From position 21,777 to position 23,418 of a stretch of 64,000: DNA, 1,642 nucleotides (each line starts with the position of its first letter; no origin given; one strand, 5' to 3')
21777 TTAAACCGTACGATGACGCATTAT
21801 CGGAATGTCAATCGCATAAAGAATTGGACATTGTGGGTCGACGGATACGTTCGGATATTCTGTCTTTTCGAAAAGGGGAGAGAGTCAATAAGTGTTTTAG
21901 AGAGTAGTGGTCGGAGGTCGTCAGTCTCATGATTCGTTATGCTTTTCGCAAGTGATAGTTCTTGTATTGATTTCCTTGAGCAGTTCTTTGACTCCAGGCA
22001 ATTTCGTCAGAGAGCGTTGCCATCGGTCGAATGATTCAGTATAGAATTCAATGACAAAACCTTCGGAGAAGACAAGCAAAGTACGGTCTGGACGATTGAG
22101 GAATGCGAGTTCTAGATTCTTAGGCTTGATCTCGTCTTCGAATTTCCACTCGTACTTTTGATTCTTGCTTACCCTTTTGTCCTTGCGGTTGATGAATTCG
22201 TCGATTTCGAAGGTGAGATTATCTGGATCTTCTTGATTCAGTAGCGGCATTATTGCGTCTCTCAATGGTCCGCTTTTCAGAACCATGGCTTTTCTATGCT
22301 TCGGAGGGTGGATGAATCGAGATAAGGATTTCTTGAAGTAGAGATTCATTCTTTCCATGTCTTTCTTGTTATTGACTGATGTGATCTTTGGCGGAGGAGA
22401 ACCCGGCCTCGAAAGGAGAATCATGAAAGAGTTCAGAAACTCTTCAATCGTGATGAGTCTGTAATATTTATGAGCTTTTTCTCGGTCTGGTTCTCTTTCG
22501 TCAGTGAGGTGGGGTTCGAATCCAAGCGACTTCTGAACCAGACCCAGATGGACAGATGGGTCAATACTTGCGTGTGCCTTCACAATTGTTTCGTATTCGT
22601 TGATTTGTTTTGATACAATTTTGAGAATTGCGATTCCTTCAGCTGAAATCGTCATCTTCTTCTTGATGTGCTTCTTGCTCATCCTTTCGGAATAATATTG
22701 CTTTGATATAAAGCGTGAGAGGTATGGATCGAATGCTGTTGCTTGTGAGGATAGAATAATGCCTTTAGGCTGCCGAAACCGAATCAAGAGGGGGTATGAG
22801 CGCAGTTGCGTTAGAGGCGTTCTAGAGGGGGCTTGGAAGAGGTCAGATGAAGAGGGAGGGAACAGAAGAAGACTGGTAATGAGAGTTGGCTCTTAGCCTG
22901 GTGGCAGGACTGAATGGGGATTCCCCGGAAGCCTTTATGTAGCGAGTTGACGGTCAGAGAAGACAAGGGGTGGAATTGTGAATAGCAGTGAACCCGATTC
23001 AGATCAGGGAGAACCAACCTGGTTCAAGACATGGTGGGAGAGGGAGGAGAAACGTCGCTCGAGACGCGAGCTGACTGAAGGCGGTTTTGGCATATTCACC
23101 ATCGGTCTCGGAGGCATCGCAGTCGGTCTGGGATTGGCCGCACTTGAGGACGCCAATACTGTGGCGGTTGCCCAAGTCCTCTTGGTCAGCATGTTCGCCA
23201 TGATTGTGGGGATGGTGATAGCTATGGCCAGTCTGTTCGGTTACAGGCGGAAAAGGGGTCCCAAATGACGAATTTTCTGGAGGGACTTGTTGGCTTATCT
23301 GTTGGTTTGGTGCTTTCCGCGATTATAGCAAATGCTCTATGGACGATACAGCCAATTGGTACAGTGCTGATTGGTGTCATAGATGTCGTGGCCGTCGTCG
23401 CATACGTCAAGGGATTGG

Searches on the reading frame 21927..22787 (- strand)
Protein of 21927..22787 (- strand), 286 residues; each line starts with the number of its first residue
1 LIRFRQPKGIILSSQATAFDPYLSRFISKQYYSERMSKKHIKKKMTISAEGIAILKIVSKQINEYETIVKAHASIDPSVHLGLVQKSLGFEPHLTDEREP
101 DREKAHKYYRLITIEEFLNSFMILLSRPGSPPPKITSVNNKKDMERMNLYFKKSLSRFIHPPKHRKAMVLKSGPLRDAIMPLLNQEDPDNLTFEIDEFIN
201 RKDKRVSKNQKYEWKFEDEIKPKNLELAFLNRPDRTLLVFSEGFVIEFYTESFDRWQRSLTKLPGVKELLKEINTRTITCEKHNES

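Call 5: search_protein_families(library=pfam, proteins=[window:21927-22787:-], max_evalue=1)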
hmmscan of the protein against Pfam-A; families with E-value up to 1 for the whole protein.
window:21927-22787:- (286 aa): 0 families

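Call 6: search_protein_families(library=padloc, proteins=[window:21927-22787:-], max_evalue=1)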
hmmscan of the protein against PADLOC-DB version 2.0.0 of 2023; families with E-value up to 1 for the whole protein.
window:21927-22787:- (286 aa): 0 families

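Call 7: search_protein_families(library=ncbifam, proteins=[window:21927-22787:-], max_evalue=1)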
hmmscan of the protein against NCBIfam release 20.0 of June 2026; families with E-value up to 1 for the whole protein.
window:21927-22787:- (286 aa): 1 family
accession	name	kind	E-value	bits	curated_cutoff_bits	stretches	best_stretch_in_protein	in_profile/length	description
NF006671.0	PRK09219.1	equivalog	0.036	13.5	177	1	20-64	31-74/192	xanthine phosphoribosyltransferase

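Call 10: search_protein_families(library=phrogs, proteins=[window:21927-22787:-], max_evalue=1)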
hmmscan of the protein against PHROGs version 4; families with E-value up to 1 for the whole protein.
window:21927-22787:- (286 aa): 0 families
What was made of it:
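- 21927..22787 (-): 286-aa element gene of unknown function. No hit in Pfam, PADLOC, NCBIfam or PHROGs (calls 5-7, 10).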

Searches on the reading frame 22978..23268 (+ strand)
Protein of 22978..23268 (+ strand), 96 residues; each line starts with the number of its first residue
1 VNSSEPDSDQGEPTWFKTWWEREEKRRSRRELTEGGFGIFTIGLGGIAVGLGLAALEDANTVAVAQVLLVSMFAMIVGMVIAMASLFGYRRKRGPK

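Call 5: search_protein_families(library=pfam, proteins=[window:22978-23268:+], max_evalue=1)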
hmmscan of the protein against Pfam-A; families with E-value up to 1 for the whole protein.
window:22978-23268:+ (96 aa): 7 families
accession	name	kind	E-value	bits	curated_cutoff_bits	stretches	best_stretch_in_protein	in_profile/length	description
PF23600.1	DUF7139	-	0.0022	18.1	30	1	21-88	8-74/150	Domain of unknown function (DUF7139)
PF24365.1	DUF7521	-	0.0044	17.7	27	1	35-87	29-82/82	Family of unknown function (DUF7521)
PF11457.13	DUF3021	-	0.011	16.4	24.7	1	37-92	5-61/130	Protein of unknown function (DUF3021)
PF25587.1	Rv2743c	-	0.048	13.7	27.7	1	22-92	20-83/237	Rv2743c family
PF02656.20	DUF202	-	0.1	13.5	23.4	1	43-92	17-65/68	Domain of unknown function (DUF202)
PF20990.2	DUF2207_C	-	0.13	12.3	33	1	27-91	128-193/247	Predicted membrane protein (DUF2207) C-terminal domain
PF00335.26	Tetraspanin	-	0.94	9.5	32.1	0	40-89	13-65/225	Tetraspanin family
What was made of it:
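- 22978..23436 (+): Two small overlapping membrane-protein ORFs (96 aa at 22978-23268; 56 aa at 23266-23436), convergent with gene A. The 90-aa ORF on the minus strand (23222-23494) is probably spurious. Only weak hits to transmembrane DUF families (call 5).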

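Call 10: search_protein_families(library=phrogs, proteins=[window:22978-23268:+], max_evalue=1)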
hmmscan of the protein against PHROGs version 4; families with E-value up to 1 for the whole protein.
window:22978-23268:+ (96 aa): 1 family
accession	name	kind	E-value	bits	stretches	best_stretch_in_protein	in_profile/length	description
phrog_20628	-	unknown function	0.64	11.8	1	39-85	9-54/90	-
